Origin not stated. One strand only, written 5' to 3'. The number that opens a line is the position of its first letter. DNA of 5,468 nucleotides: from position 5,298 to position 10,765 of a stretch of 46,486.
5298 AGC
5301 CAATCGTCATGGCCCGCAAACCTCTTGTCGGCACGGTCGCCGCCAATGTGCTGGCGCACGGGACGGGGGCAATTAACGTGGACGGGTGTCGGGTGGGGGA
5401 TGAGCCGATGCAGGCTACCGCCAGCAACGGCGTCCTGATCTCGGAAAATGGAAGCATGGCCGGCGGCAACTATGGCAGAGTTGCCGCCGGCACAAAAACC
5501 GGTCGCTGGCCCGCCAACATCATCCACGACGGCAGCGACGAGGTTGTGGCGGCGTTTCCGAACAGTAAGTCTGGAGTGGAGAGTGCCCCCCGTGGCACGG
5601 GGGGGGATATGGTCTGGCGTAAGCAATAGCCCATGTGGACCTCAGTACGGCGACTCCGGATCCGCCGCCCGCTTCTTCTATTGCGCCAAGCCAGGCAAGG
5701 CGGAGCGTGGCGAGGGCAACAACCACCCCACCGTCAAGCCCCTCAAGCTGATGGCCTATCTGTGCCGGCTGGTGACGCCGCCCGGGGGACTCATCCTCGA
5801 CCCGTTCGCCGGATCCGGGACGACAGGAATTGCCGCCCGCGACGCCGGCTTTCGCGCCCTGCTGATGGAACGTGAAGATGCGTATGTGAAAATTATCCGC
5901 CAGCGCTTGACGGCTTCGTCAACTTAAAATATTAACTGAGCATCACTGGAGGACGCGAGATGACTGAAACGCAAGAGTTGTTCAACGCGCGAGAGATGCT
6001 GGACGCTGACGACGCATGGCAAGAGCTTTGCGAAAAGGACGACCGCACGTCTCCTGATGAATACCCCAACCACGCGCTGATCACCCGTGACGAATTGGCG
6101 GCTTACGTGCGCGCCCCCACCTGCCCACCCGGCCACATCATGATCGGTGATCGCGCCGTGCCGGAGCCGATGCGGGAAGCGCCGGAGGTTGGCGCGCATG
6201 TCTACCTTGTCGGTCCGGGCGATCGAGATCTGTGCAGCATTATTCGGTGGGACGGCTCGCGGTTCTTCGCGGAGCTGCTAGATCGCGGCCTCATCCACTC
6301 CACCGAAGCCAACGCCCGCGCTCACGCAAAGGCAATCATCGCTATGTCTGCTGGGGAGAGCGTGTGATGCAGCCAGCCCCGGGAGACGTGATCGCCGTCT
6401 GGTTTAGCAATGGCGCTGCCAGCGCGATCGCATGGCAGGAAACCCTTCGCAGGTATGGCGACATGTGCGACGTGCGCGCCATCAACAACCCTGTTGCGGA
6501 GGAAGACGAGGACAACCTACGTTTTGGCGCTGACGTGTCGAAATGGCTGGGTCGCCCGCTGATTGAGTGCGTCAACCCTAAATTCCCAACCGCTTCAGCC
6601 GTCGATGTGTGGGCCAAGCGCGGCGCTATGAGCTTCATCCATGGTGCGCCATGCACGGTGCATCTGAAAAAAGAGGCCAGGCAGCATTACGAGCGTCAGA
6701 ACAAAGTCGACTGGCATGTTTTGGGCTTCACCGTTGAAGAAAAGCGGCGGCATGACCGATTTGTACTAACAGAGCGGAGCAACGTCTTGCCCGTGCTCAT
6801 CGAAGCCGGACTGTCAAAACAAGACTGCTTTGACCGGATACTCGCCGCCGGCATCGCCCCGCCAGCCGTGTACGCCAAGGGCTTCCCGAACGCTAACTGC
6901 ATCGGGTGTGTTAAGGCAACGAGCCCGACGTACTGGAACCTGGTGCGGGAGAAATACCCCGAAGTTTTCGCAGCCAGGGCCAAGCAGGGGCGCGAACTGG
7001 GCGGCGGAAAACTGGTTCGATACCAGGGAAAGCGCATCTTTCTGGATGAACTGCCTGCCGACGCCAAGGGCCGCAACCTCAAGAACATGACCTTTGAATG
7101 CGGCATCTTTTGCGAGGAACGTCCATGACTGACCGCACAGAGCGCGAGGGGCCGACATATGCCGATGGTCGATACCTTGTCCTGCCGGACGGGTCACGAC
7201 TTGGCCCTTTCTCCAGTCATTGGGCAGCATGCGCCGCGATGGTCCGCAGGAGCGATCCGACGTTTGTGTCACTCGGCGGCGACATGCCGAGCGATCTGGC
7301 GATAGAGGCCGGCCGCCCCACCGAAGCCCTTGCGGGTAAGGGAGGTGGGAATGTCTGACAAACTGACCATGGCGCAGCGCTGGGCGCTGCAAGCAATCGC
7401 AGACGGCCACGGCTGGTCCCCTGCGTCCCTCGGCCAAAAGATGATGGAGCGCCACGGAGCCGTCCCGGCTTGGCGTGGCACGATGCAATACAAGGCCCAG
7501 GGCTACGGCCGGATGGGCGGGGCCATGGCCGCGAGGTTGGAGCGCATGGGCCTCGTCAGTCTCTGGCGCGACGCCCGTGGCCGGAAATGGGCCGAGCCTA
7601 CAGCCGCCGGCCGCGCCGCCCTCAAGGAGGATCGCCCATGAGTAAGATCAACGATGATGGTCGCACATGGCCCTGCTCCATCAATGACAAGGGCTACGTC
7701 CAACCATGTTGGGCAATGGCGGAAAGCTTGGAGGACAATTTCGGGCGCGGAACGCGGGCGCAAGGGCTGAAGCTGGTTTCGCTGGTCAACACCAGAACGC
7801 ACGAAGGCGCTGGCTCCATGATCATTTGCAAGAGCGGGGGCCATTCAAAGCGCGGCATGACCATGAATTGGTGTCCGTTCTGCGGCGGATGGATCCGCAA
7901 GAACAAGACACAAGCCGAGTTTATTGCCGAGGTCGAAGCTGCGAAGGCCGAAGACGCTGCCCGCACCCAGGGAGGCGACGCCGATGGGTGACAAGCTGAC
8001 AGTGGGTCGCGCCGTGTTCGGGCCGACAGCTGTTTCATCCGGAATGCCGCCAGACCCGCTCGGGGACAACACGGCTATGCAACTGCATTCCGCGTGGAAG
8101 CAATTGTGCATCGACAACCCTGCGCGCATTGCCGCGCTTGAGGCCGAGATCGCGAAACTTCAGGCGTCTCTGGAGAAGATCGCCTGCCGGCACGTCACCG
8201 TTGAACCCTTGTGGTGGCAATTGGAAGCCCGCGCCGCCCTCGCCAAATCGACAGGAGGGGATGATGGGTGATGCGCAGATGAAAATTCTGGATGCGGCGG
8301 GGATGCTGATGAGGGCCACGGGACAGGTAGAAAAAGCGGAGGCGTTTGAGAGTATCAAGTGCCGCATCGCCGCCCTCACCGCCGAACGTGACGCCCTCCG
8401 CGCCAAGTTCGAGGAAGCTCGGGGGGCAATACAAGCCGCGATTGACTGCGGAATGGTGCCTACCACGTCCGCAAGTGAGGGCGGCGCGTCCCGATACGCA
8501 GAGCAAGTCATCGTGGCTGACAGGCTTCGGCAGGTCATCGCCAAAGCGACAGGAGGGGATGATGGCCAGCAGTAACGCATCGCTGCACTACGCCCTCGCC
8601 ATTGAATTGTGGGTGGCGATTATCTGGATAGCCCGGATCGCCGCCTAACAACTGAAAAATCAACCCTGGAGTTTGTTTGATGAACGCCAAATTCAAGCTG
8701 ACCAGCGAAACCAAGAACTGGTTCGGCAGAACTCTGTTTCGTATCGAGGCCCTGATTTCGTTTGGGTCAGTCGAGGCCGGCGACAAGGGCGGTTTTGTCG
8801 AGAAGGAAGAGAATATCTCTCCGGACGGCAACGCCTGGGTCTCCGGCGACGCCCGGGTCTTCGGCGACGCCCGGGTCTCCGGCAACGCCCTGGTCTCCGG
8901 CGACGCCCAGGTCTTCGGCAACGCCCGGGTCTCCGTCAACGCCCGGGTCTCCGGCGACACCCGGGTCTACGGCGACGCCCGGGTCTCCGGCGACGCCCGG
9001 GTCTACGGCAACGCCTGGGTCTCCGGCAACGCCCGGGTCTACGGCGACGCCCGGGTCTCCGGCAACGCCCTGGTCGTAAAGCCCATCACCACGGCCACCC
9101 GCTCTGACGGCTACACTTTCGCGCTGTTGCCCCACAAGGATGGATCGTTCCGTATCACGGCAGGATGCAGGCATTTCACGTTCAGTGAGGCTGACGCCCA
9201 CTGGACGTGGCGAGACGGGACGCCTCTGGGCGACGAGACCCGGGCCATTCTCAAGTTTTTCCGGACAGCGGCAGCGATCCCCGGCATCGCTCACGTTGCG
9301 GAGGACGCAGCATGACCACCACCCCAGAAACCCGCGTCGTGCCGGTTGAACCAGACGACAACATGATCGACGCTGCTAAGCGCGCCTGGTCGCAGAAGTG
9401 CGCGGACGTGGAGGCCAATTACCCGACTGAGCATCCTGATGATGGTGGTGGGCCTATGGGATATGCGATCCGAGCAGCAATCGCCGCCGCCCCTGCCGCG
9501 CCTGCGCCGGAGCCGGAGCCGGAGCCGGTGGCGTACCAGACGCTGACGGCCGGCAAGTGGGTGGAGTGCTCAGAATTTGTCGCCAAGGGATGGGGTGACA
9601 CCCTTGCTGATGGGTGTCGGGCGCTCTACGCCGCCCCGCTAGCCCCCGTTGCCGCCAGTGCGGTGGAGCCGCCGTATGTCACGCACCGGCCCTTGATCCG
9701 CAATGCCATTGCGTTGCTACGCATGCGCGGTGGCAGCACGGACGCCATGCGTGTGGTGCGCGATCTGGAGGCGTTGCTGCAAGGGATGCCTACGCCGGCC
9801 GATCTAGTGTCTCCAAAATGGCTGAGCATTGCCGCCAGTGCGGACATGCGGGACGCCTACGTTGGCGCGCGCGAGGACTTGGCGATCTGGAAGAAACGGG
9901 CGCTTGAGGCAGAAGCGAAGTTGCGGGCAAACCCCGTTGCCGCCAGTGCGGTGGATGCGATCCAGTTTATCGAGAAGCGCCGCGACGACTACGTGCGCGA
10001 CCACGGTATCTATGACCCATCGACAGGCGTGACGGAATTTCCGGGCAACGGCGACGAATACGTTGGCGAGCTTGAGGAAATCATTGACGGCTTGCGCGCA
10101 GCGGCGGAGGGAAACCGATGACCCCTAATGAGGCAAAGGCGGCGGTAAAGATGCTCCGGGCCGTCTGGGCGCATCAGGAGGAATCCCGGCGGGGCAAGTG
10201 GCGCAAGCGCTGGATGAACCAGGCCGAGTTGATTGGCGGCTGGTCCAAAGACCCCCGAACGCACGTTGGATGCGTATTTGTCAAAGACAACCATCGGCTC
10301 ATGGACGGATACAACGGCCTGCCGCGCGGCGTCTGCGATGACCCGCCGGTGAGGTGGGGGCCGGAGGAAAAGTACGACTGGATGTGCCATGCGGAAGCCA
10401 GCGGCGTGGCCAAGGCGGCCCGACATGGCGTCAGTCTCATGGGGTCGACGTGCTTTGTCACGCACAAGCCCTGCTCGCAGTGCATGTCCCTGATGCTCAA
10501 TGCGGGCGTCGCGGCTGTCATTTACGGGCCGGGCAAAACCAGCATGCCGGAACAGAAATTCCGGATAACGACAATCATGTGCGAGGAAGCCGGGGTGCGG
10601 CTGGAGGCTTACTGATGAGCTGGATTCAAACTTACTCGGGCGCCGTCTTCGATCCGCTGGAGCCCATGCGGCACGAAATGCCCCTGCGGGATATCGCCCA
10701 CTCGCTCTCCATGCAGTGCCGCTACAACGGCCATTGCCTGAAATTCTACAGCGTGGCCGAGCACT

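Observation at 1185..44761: A 16-bp palindrome, TTGAC-N6-GTCAA, recurs at gene boundaries across all modules and looks like a phage-specific operator/promoter regulon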

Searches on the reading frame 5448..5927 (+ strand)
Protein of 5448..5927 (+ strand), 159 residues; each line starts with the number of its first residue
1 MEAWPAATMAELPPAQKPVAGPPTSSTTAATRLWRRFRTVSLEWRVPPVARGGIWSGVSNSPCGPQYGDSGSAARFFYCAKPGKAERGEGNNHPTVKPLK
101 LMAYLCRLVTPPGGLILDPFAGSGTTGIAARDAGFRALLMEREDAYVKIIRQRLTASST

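Call 7: search_protein_families(library=pfam, proteins=[window:5448-5927:+], max_evalue=0.01)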
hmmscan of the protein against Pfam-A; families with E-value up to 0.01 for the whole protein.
window:5448-5927:+ (159 aa): 1 family
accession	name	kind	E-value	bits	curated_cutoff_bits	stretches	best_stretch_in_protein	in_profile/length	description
PF01555.25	N6_N4_Mtase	-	8.6e-18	65.5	26.7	1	79-151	148-220/221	DNA methylase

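Call 8: search_protein_families(library=phrogs, proteins=[window:5448-5927:+], max_evalue=0.001)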
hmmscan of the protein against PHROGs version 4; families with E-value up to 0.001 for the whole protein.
window:5448-5927:+ (159 aa): 10 families
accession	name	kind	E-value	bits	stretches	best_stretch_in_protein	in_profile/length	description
phrog_67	-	other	3.5e-31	110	1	75-156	268-345/743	DNA methyltransferase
phrog_3008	-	other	1.9e-22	80.7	1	86-156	143-213/244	DNA methyltransferase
phrog_498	-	other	1.7e-20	74.1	1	87-156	353-422/633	DNA methyltransferase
phrog_23148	-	unknown function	3e-16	60.9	1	74-156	66-148/165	-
phrog_18293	-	other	5.5e-13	49.9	1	91-155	44-108/119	methyltransferase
phrog_23085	-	unknown function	2.1e-12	47.9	1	84-154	35-105/138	-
phrog_8769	-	other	1.3e-11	45.2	1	102-155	1-54/71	methyltransferase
phrog_18146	-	other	1.8e-05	24.9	1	113-141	70-98/452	DNA methyltransferase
phrog_6952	-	other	2.5e-05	25.2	1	92-145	113-166/181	DNA methyltransferase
phrog_12517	-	unknown function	3.4e-05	24.2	1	101-150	94-143/316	-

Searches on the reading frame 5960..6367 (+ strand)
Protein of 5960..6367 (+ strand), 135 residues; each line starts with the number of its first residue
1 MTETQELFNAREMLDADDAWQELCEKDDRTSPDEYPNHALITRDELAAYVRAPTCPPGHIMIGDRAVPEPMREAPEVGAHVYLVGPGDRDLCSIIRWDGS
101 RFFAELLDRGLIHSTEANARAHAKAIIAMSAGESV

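Call 31: search_protein_families(library=phrogs, proteins=[window:5960-6367:+], max_evalue=0.001)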
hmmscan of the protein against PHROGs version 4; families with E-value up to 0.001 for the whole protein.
window:5960-6367:+ (135 aa): 2 families
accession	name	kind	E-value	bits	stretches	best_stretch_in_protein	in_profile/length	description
phrog_18768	-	unknown function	1.2e-10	42.6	1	59-131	58-130/131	-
phrog_2438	-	unknown function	0.00012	22.5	1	59-133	55-128/326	-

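Call 59: search_protein_families(library=pfam, proteins=[window:5960-6367:+], max_evalue=0.01)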
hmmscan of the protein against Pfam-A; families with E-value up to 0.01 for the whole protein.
window:5960-6367:+ (135 aa): 0 families

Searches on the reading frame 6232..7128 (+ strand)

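Call 31: search_protein_families(library=phrogs, proteins=[window:6232-7128:+], max_evalue=0.001)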
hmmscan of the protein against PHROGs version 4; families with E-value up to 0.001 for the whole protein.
window:6232-7128:+ (298 aa): 1 family
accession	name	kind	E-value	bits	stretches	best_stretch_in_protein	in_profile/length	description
phrog_424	-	moron, auxiliary metabolic gene and host takeover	3.2e-36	126.3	1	50-296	159-416/460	phosphoadenosine phosphosulfate reductase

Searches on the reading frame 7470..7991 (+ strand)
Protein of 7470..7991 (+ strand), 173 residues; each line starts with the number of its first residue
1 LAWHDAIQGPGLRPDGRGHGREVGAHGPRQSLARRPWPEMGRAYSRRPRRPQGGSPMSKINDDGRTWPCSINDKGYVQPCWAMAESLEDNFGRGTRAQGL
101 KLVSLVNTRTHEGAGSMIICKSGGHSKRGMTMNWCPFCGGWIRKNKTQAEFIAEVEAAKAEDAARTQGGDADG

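Call 31: search_protein_families(library=phrogs, proteins=[window:7470-7991:+], max_evalue=0.001)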
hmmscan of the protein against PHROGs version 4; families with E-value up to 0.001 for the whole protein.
window:7470-7991:+ (173 aa): 1 family
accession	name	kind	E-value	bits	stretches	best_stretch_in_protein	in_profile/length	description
phrog_4030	-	unknown function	2.3e-14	54.3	1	69-147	6-82/85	-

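Call 59: search_protein_families(library=pfam, proteins=[window:7470-7991:+], max_evalue=0.01)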
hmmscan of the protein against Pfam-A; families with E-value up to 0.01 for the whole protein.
window:7470-7991:+ (173 aa): 0 families

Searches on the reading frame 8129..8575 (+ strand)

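Call 32: search_protein_families(library=phrogs, proteins=[window:8129-8575:+], max_evalue=0.001)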
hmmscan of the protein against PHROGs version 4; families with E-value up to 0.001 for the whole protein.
window:8129-8575:+ (148 aa): 1 family
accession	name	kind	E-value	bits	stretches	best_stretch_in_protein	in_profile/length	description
phrog_368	-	unknown function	1.3e-05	26.3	1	71-141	103-175/239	-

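Call 59: search_protein_families(library=pfam, proteins=[window:8129-8575:+], max_evalue=0.01)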
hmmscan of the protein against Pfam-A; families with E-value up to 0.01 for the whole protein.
window:8129-8575:+ (148 aa): 0 families

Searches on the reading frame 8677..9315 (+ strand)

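Call 32: search_protein_families(library=phrogs, proteins=[window:8677-9315:+], max_evalue=0.001)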
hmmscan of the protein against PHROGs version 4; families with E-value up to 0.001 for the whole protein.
window:8677-9315:+ (212 aa): 6 families
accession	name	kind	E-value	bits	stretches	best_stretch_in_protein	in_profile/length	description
phrog_5070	-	unknown function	1e-52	179.3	1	2-135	1-135/182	-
phrog_7964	-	unknown function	3.6e-52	177.9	1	2-135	24-158/269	-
phrog_20532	-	unknown function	5e-18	66.4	1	116-175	2-64/100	-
phrog_20149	-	unknown function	2e-14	54.4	1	2-53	1-53/53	-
phrog_31248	-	unknown function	4.9e-06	27.5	1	58-134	75-151/200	-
phrog_36281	-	unknown function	1.6e-05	25.5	1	46-138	171-263/290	-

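Call 59: search_protein_families(library=pfam, proteins=[window:8677-9315:+], max_evalue=0.01)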
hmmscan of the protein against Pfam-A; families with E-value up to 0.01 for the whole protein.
window:8677-9315:+ (212 aa): 2 families
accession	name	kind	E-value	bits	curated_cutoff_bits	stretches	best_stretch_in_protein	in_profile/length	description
PF18836.7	B_solenoid_ydck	-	3.5e-20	70.6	30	4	101-117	1-17/17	YdcK Beta solenoid repeat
PF04519.19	Bactofilin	-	0.00048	20.8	27.9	1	54-130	8-79/98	Polymer-forming cytoskeletal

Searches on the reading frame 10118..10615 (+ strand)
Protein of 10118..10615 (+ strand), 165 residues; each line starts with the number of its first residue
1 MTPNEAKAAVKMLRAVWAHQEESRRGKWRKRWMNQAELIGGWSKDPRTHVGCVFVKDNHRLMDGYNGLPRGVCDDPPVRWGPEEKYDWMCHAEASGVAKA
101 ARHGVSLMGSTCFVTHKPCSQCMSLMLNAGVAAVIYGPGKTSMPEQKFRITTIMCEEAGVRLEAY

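Call 32: search_protein_families(library=phrogs, proteins=[window:10118-10615:+], max_evalue=0.001)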
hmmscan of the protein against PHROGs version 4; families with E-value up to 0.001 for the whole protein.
window:10118-10615:+ (165 aa): 4 families
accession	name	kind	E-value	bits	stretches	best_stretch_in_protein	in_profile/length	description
phrog_174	-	DNA, RNA and nucleotide metabolism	1.9e-33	117.7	1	9-161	97-243/384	dCMP deaminase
phrog_2369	-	DNA, RNA and nucleotide metabolism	1.9e-10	42.1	1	30-148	7-135/195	dCMP deaminase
phrog_18355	-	DNA, RNA and nucleotide metabolism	5.7e-06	27.3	1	91-136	4-47/52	deoxycytidinylate deaminase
phrog_20806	-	DNA, RNA and nucleotide metabolism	5.1e-05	24.5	1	90-136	17-61/97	deoxycytidinylate deaminase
